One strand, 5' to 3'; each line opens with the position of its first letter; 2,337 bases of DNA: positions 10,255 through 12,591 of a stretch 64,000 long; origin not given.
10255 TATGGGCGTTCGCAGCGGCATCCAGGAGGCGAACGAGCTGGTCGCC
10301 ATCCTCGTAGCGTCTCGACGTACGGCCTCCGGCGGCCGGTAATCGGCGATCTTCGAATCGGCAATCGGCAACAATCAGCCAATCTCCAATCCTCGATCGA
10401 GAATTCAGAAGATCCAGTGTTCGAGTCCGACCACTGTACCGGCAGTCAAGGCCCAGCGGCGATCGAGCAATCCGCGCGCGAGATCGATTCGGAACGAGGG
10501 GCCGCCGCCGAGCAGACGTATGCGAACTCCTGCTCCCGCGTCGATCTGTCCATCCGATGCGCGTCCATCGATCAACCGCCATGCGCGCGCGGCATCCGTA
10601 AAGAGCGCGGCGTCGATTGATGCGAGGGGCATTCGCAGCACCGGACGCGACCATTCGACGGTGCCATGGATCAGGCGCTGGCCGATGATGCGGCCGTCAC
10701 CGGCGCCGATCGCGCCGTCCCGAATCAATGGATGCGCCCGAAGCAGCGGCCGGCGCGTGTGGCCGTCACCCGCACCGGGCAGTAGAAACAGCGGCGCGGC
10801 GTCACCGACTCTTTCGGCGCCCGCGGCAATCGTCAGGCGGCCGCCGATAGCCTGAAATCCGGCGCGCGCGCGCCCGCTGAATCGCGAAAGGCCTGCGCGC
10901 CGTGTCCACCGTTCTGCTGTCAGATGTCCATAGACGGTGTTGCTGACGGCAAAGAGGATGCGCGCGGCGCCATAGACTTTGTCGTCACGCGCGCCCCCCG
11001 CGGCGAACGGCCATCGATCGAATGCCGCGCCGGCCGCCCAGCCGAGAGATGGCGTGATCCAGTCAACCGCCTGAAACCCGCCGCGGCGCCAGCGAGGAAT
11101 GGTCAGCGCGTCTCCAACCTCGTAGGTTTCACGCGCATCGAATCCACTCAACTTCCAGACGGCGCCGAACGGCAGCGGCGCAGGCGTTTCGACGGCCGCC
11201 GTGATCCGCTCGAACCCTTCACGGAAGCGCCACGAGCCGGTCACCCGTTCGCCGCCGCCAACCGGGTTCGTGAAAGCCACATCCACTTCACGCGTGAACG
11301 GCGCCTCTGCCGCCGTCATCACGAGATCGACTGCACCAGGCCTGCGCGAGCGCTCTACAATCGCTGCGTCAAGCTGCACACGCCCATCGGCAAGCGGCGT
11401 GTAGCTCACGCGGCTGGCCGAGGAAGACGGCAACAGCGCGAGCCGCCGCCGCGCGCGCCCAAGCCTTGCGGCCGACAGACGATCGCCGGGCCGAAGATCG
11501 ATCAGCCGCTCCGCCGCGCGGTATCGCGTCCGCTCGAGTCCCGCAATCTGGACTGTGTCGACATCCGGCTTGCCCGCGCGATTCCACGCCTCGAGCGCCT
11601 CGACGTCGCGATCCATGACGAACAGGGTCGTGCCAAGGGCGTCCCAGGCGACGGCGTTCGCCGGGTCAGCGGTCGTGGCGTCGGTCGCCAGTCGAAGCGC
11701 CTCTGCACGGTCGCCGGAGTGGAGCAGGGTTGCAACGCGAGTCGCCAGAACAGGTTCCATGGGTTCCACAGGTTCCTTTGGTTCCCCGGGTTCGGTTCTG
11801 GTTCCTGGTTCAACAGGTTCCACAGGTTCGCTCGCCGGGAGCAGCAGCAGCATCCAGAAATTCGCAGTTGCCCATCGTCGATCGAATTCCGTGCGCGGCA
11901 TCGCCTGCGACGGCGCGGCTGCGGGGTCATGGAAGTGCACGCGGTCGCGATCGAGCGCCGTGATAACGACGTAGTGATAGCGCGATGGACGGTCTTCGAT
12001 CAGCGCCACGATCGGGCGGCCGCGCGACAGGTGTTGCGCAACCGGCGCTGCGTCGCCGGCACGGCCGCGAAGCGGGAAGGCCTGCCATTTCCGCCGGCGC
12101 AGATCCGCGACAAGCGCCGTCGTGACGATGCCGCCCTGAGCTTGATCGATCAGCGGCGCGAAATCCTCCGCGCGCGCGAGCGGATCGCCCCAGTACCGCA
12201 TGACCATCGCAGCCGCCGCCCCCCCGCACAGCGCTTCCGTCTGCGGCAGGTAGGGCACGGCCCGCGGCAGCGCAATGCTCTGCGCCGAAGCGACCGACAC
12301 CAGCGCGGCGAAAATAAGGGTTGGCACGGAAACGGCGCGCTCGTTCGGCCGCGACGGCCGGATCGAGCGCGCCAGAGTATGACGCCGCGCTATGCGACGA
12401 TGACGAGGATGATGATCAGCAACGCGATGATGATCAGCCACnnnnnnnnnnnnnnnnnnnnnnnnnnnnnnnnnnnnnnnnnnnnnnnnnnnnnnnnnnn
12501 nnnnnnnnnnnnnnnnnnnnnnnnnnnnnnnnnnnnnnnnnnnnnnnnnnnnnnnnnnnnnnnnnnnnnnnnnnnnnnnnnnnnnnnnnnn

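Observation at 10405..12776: C39-like cysteine peptidase fused to TPR, POTRA and an Omp85-type barrel, paired with a small GG-motif protein (PA2778/PA2779-like pair)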

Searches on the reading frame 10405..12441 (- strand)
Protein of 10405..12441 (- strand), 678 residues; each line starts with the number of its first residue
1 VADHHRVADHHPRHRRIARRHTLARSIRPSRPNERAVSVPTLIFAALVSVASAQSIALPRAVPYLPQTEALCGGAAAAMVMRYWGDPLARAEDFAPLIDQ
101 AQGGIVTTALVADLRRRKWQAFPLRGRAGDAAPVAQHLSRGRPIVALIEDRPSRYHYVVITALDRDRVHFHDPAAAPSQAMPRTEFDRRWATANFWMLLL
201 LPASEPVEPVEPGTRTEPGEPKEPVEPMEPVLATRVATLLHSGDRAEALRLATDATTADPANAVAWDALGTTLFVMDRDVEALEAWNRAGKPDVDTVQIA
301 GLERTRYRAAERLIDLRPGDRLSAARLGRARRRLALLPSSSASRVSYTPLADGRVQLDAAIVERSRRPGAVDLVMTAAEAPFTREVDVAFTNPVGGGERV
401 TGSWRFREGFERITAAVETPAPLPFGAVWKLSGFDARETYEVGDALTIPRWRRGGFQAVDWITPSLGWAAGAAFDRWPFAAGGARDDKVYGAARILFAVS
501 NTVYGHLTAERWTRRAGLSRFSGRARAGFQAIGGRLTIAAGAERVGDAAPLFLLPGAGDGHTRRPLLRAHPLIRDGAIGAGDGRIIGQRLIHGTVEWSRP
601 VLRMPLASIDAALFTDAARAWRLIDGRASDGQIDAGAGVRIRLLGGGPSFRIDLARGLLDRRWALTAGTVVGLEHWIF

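Call 3: search_protein_families(library=pfam, proteins=[window:10405-12441:-], max_evalue=1)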
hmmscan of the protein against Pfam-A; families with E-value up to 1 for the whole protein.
window:10405-12441:- (678 aa): 9 families
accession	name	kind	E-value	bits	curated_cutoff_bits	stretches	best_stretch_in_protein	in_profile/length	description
PF13529.12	Peptidase_C39_2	-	3.6e-10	41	24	1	61-174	2-143/143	Peptidase_C39 like family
PF03412.21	Peptidase_C39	-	6.4e-05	23.2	22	1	69-192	10-123/133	Peptidase C39 family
PF12385.14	Peptidase_C70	-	9.8e-05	22.7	19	1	62-186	7-136/141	Papain-like cysteine protease AvrRpt2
PF11814.14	DUF3335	-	0.0018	18.2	25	1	123-177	111-169/206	Peptidase_C39 like family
PF14559.12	TPR_19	-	0.0042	17.8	25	1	239-302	1-64/68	Tetratricopeptide repeat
PF01103.29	Omp85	-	0.0072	16.3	24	1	576-656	213-304/325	Omp85 superfamily domain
PF03704.23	BTAD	-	0.01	16.7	22.1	1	232-289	65-122/146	Bacterial transcriptional activator domain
PF07719.23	TPR_2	-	0.047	14.3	27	0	264-289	2-27/34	Tetratricopeptide repeat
PF13428.12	TPR_14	-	0.048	14.8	23.5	1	232-270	4-42/44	Tetratricopeptide repeat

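Call 4: search_protein_families(library=ncbifam, proteins=[window:10405-12441:-], max_evalue=1)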
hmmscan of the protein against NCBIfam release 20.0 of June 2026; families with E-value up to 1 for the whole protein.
window:10405-12441:- (678 aa): 4 families
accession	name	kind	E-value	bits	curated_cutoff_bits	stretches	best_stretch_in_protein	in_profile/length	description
NF033920.0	C39_PA2778_fam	equivalog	1.9e-13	50.4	150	1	61-212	4-156/255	PA2778 family cysteine peptidase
TIGR03796.1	NHLM_micro_ABC1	equivalog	0.032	12.4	853.3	1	62-191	2-120/710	NHLP family bacteriocin export ABC transporter peptidase/permease/ATPase subunit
TIGR03303.1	OM_YaeT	equivalog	0.19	10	297.15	0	293-365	323-396/741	outer membrane protein assembly factor BamA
NF045998.1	cleave_ABC_plasm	equivalog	0.2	9.8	500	1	142-187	74-118/673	Mbov_0121 family peptidase domain-containing ABC transporter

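Call 5: find_homologous_proteins(query=window:10405-12441:-)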
Query window:10405-12441:- (678 aa): 982 proteins with E <= 0.001 among 8000 candidates; the best 120 are listed.
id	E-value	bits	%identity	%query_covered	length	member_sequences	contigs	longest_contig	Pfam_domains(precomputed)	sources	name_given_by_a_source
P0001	0.0e+0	1413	100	94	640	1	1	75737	PF13529.14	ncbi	ncbi:MAG: C39 family peptidase [Vicinamibacterales bacterium]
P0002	2.3e-278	943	69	94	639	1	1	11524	PF13529.14,PF03412.22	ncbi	ncbi:MAG TPA: C39 family peptidase [Vicinamibacterales bacterium]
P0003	4.0e-275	933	67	94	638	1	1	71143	PF13529.14,PF03412.22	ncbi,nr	ncbi:MAG TPA: C39 family peptidase [Vicinamibacterales bacterium]|nr:C39 family peptidase [Vicinamib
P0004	3.9e-273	926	66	94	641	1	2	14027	PF13529.14,PF03412.22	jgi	-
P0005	6.0e-272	922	67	94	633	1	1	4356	PF13529.14,PF03412.22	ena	-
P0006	1.6e-268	911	66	94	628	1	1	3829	PF13529.14,PF03412.22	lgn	-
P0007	2.5e-266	904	66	94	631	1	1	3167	PF13529.14,PF03412.22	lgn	-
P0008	3.0e-266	903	67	94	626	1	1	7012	PF12385.15,PF13529.14,PF03412.22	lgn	-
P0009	4.2e-261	886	66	94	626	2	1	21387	PF12385.15,PF13529.14,PF03412.22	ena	-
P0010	7.3e-252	856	64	94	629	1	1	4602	PF12385.15,PF13529.14,PF03412.22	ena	-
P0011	1.4e-251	855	63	94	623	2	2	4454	PF12385.15,PF13529.14,PF03412.22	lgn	-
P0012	2.5e-250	851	64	94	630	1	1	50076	PF13529.14,PF03412.22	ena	-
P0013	6.0e-248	843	64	92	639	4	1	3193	PF12385.15,PF13529.14,PF03412.22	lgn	-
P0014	1.2e-247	842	64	92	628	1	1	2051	PF12385.15,PF13529.14,PF03412.22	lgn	-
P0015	3.6e-247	840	63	94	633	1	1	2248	PF13529.14,PF03412.22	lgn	-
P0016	3.6e-245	834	64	94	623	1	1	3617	PF12385.15,PF13529.14,PF03412.22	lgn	-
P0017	2.7e-244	831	63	94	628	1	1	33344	PF13529.14,PF03412.22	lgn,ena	-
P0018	3.2e-244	831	64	93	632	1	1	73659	PF13529.14,PF03412.22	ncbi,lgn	-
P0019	1.7e-243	828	62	93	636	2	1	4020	PF13529.14,PF03412.22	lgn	-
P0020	3.0e-243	827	63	91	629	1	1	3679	PF12385.15,PF13529.14,PF03412.22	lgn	-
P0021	3.4e-243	827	62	94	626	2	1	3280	PF13529.14,PF03412.22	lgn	-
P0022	1.1e-242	825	62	92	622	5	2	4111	PF12385.15,PF13529.14,PF03412.22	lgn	-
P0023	1.1e-241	822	62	94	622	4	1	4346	PF12385.15,PF13529.14,PF03412.22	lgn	-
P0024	4.0e-241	820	62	92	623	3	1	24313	PF13529.14,PF03412.22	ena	-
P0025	1.0e-240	819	62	94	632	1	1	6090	PF12385.15,PF13529.14,PF03412.22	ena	-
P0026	2.6e-237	808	62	94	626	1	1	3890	PF13529.14,PF03412.22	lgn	-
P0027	8.1e-237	806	61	94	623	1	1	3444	PF12385.15,PF13529.14,PF03412.22,PF01103.30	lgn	-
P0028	2.6e-236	804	62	94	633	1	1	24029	PF12385.15,PF13529.14,PF03412.22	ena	-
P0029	3.2e-236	804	62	92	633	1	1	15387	PF12385.15,PF13529.14,PF03412.22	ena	-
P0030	3.2e-236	804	61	94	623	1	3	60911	PF12385.15,PF13529.14,PF03412.22,PF01103.30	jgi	-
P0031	8.9e-236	803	61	92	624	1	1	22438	PF12385.15,PF13529.14,PF03412.22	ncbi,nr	ncbi:MAG: C39 family peptidase [Acidobacteriota bacterium]|nr:C39 family peptidase [Acidobacteriota 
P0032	6.4e-232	790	60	94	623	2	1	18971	PF12385.15,PF13529.14,PF03412.22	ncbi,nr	ncbi:MAG: C39 family peptidase [Acidobacteriota bacterium]|nr:C39 family peptidase [Acidobacteriota 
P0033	1.0e-230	786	62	89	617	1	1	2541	PF12385.15,PF13529.14,PF03412.22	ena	-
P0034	5.8e-230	783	60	92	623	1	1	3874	PF12385.15,PF13529.14,PF03412.22,PF01103.30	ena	-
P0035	7.0e-228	777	60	93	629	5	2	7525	PF13529.14,PF03412.22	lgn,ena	-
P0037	2.2e-112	395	39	94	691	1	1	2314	PF13529.14,PF03412.22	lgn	-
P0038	3.3e-112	394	40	90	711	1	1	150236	PF13529.14,PF03412.22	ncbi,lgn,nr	ncbi:MAG: C39 family peptidase [Acidobacteriota bacterium]|nr:C39 family peptidase [Acidobacteriota 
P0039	2.4e-109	385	39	90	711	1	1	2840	PF13529.14,PF03412.22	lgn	-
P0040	1.1e-108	383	39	92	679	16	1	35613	PF12385.15,PF13529.14,PF03412.22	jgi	jgi:Peptidase_C39 like family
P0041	1.7e-108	382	40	92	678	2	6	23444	PF13529.14,PF03412.22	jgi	jgi:hypothetical protein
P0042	2.2e-107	378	39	90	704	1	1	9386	PF13529.14,PF13428.13,PF03412.22,PF07719.24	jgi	jgi:predicted double-glycine peptidase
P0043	1.5e-106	376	39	92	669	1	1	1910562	PF12385.15,PF13529.14,PF03412.22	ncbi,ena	-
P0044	3.0e-106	375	39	92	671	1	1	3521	PF12385.15,PF13529.14,PF03412.22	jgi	jgi:hypothetical protein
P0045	2.7e-105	371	39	95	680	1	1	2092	PF12385.15,PF13529.14,PF03412.22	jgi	jgi:hypothetical protein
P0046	8.9e-105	370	38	90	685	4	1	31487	PF13529.14,PF03412.22,PF01103.30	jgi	-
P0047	1.6e-104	369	39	90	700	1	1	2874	PF13529.14,PF03412.22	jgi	jgi:predicted double-glycine peptidase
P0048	1.9e-103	365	37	93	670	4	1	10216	PF12385.15,PF13529.14,PF03412.22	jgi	jgi:hypothetical protein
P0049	6.3e-103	364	39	90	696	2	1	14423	PF13529.14,PF13428.13,PF03412.22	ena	-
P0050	1.1e-102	363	38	90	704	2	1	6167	PF13529.14,PF03412.22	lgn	-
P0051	1.2e-102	363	37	94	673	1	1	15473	PF13529.14,PF03412.22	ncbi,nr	ncbi:MAG: C39 family peptidase [Acidobacteriota bacterium]|nr:C39 family peptidase [Acidobacteriota 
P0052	1.8e-102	362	39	93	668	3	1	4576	PF14559.13,PF12385.15,PF13529.14,PF03412.22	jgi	jgi:hypothetical protein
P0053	2.3e-102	362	38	90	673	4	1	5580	PF13529.14,PF03412.22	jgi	jgi:hypothetical protein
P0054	2.5e-102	362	38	91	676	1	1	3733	PF13529.14,PF13432.13,PF03412.22,PF07719.24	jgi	jgi:hypothetical protein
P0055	3.9e-102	361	38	90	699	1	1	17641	PF13529.14,PF03412.22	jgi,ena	-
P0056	1.3e-101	359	39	90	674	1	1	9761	PF13529.14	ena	-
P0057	6.6e-101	357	38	90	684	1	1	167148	PF13529.14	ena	-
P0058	8.9e-101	357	39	90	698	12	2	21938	PF13529.14,PF03412.22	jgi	jgi:hypothetical protein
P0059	4.5e-100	354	39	93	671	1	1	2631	PF13529.14,PF03412.22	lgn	-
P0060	8.7e-100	353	39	90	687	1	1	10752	PF14559.13,PF23914.2,PF13529.14,PF13432.13,PF03412.22,PF07719.24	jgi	jgi:tetratricopeptide (TPR) repeat protein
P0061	8.9e-100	353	38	90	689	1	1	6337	PF13529.14,PF03412.22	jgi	jgi:hypothetical protein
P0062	9.3e-100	353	38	90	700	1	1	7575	PF13529.14,PF03412.22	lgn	-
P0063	9.7e-100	353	40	88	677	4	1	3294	PF13529.14,PF03412.22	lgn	-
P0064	1.0e-99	353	38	91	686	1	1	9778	PF12385.15,PF13529.14,PF03412.22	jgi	jgi:Peptidase_C39 like family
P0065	1.3e-99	353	38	92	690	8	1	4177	PF13529.14,PF03412.22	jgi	jgi:hypothetical protein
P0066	1.8e-99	352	38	88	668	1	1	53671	PF12385.15,PF13529.14,PF03412.22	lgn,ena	-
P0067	2.2e-99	352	39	90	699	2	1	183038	PF13529.14,PF03412.22,PF01103.30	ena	-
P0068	2.8e-99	352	38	90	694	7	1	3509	PF13529.14,PF01103.30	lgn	-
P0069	2.9e-99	352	36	90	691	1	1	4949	PF13529.14,PF03412.22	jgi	jgi:hypothetical protein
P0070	3.2e-99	351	36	91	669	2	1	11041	PF14559.13,PF12385.15,PF13529.14,PF13432.13,PF13428.13,PF03412.22,PF07719.24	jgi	jgi:tetratricopeptide (TPR) repeat protein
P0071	3.5e-99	351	39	90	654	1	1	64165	PF13529.14,PF13432.13,PF03412.22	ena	-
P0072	4.0e-99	351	37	90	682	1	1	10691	PF12385.15,PF13529.14,PF13428.13,PF03412.22,PF07719.24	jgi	jgi:hypothetical protein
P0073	5.3e-99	351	37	88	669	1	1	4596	PF13529.14,PF03412.22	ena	-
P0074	1.2e-98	349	38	90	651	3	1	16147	PF13529.14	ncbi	ncbi:hypothetical protein BH24ACI5_BH24ACI5_21070 [soil metagenome]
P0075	2.4e-98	349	36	93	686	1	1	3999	PF13529.14,PF03412.22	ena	-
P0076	3.4e-98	348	38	90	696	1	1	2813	PF13529.14,PF03412.22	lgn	-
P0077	3.5e-98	348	36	90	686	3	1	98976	PF14559.13,PF12385.15,PF13529.14,PF13432.13,PF13428.13,PF03412.22,PF07719.24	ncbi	-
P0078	4.0e-98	348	39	90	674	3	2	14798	PF13529.14,PF03412.22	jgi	jgi:predicted double-glycine peptidase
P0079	5.3e-98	347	39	92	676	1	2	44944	PF12385.15,PF13529.14,PF03412.22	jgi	jgi:hypothetical protein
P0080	1.0e-97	346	37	90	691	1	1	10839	PF13529.14,PF03412.22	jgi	jgi:hypothetical protein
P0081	1.1e-97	346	37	88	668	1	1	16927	PF12385.15,PF13529.14,PF03412.22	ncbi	-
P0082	1.1e-97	346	37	89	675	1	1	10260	PF13529.14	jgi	jgi:hypothetical protein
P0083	2.6e-97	345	38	90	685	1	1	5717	PF12385.15,PF13529.14,PF13432.13,PF03412.22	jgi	jgi:hypothetical protein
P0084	3.1e-97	345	37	90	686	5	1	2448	PF13529.14,PF03412.22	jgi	jgi:hypothetical protein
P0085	4.5e-97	344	39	90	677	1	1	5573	PF13529.14,PF03412.22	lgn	-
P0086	5.1e-97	344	37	90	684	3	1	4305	PF13529.14,PF03412.22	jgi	-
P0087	8.0e-97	343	37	92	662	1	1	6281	PF12385.15,PF13529.14,PF03412.22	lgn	-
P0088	8.0e-97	343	39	90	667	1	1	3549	PF13529.14,PF03412.22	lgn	-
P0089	1.0e-96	343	38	90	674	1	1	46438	PF13529.14,PF03412.22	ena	-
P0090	1.3e-96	343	38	90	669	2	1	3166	PF12385.15,PF13529.14,PF03412.22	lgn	-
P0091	1.4e-96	343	38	90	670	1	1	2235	PF13529.14,PF13432.13,PF03412.22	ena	-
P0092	1.6e-96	343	41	90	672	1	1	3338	PF13529.14,PF03412.22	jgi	jgi:Peptidase C39 family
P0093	1.8e-96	342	38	92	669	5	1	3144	PF13529.14,PF03412.22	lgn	-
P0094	2.0e-96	342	35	93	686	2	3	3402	PF13529.14,PF03412.22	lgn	-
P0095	2.3e-96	342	38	93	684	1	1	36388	PF13529.14,PF03412.22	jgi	jgi:Peptidase C39 family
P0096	2.3e-96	342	37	90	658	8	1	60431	PF13529.14,PF03412.22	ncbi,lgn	ncbi:MAG: C39 family peptidase [Vicinamibacterales bacterium]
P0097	2.8e-96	342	39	90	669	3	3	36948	PF13529.14,PF03412.22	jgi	jgi:Peptidase C39 family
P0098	2.9e-96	342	38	92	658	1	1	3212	PF13529.14,PF03412.22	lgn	-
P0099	3.4e-96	341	38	90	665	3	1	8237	PF13529.14,PF03412.22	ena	-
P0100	4.5e-96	341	40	90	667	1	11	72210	PF13529.14,PF13428.13,PF03412.22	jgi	jgi:hypothetical protein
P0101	5.0e-96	341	39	90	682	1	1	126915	PF12385.15,PF13529.14,PF03412.22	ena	-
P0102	5.5e-96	341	36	90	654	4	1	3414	PF13529.14,PF03412.22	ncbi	-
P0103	6.2e-96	341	38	90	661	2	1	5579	PF13529.14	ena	-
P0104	6.8e-96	340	38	90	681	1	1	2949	PF12385.15,PF13529.14,PF03412.22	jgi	jgi:hypothetical protein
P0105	9.7e-96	340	35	90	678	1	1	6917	PF12385.15,PF13529.14,PF03412.22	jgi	jgi:hypothetical protein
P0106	1.0e-95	340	37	94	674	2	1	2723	PF13529.14,PF03412.22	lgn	-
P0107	1.6e-95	339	37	90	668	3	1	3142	PF13529.14,PF03412.22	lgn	-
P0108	1.6e-95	339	37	91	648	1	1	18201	PF12385.15,PF13529.14,PF03412.22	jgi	jgi:hypothetical protein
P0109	1.6e-95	339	37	90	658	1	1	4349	PF13529.14,PF03412.22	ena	-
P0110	1.9e-95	339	36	91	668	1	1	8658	PF14559.13,PF13529.14,PF13432.13,PF13428.13,PF03412.22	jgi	jgi:hypothetical protein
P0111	2.0e-95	339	40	90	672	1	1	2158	PF13529.14,PF03412.22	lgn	-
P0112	2.7e-95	338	38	90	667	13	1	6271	PF13529.14,PF13428.13,PF03412.22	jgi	-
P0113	2.8e-95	338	36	90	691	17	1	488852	PF13529.14,PF03412.22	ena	-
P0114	3.0e-95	338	36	91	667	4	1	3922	PF14559.13,PF12385.15,PF13529.14,PF13428.13,PF03412.22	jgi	jgi:predicted double-glycine peptidase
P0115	3.6e-95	338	38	90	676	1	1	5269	PF13529.14,PF03412.22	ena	-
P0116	4.6e-95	338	38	92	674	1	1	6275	PF12385.15,PF13529.14,PF03412.22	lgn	-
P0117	6.4e-95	337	37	90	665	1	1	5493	PF13529.14,PF03412.22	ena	-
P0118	6.9e-95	337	39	90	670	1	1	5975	PF13529.14,PF03412.22,PF07719.24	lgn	-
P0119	8.8e-95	337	38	90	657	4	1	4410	PF13529.14,PF03412.22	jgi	-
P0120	9.3e-95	337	38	92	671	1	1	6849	PF13529.14,PF03412.22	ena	-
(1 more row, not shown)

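Call 12: find_related_loci(query=A1, collection=genome_contigs, flank=6000)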
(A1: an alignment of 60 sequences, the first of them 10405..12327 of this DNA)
Query A1 (640 aa) in genome_contigs; peptide patterns used: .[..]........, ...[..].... (x = any residue, [..] = any of these).
412 stretches matched a pattern; 376 encode a relative of the query (tblastn E <= 1e-3); the best 80 are kept; 80 distinct loci.
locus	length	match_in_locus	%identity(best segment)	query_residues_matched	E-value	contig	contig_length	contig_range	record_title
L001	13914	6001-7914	67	1-640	0e+0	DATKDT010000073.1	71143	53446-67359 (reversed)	MAG TPA_asm: Vicinamibacterales bacterium isolate SMAG_U14480 k141_55386, whole genome shotgun sequence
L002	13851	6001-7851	64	1-630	0e+0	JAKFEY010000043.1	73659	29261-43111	MAG: Vicinamibacterales bacterium isolate LC085 contig-124_286, whole genome shotgun sequence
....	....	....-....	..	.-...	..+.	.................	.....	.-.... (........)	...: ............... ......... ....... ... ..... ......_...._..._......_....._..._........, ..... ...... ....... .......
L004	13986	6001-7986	38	1-630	7e-110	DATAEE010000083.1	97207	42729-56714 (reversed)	MAG TPA_asm: Vicinamibacterales bacterium isolate SMAG_U6769 k141_5588282, whole genome shotgun sequence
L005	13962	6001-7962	40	24-630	5e-109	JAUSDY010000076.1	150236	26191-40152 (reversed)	MAG: Acidobacteriota bacterium isolate E14_maxbin.140_sub E14_k141_81736, whole genome shotgun sequence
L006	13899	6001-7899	40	24-630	3e-108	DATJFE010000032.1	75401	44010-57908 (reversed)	MAG TPA_asm: Vicinamibacterales bacterium isolate SMAG_U15451 k141_4806522, whole genome shotgun sequence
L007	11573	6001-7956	36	8-630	4e-108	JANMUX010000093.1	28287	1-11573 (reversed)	MAG: Acidobacteriota bacterium isolate SOY_1_B_metabat.173 SOY_1_B_k141_2578364, whole genome shotgun sequence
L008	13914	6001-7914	39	24-630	9e-105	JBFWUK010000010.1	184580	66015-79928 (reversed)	MAG: Vicinamibacterales bacterium isolate CA_2019_TPBF_69 NODE_761_length_184580_cov_17.916315_TPBF, whole genome shotgu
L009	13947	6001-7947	39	10-630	2e-103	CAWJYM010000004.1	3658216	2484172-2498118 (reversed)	MAG: uncultured Acidobacteriota bacterium isolate MFD06742.bin.1.259 genome assembly, contig: contig_3210, whole genome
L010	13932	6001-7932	39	10-630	1e-101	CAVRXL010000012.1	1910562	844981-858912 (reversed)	MAG: uncultured Acidobacteriota bacterium isolate MFD06229.bin.1.246 genome assembly, contig: contig_8661, whole genome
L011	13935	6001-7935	39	24-630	1e-99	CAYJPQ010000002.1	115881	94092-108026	MAG TPA_asm: uncultured Bifidobacteriaceae bacterium isolate ERP124720_co1_137 genome assembly, contig: NODE_221_length_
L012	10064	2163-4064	36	24-629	3e-99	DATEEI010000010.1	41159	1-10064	MAG TPA_asm: Vicinamibacterales bacterium isolate SMAG_U8729 k141_1809930, whole genome shotgun sequence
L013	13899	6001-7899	40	24-620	1e-98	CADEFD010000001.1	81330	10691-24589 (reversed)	MAG: uncultured Acidobacteria bacterium isolate Acidobacteria sp. RBC068 genome assembly, contig: MAG068_1, whole genome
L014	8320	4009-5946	37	24-630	3e-98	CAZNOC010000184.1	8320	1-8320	MAG TPA_asm: uncultured Bifidobacteriaceae bacterium isolate SRP072547_co1_68 genome assembly, contig: NODE_17756_length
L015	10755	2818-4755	36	24-630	2e-97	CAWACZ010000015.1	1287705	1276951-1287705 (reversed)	MAG: uncultured Acidobacteriota bacterium isolate MFD00962.bin.1.10 genome assembly, contig: contig_8290, whole genome s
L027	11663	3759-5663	35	24-630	1e-93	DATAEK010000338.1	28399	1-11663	MAG TPA_asm: Vicinamibacterales bacterium isolate SMAG_U6775 k141_4000232, whole genome shotgun sequence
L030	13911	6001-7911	37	23-630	4e-93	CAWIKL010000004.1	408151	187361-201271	MAG: uncultured Acidobacteriota bacterium isolate MFD04967.bin.1.6 genome assembly, contig: contig_28238, whole genome s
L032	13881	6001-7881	37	24-630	1e-92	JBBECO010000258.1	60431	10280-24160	MAG: Vicinamibacterales bacterium isolate LejiaF_68_38 Lejia_F_762_length_60431_cov_21, whole genome shotgun sequence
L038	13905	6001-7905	39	24-630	2e-92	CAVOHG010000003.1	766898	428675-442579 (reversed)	MAG: uncultured Acidobacteriota bacterium isolate MFD00392.bin.1.305 genome assembly, contig: contig_3145, whole genome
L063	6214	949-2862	36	24-630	6e-89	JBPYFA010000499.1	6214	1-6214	MAG: Vicinamibacterales bacterium isolate Bin.028.fastaField_pasture_P2 k127_636585, whole genome shotgun sequence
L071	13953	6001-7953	36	11-630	5e-87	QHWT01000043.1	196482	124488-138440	MAG: Acidobacteria bacterium isolate gp6 AA36 14_0927_09_20cm_scaffold_85_curated, whole genome shotgun sequence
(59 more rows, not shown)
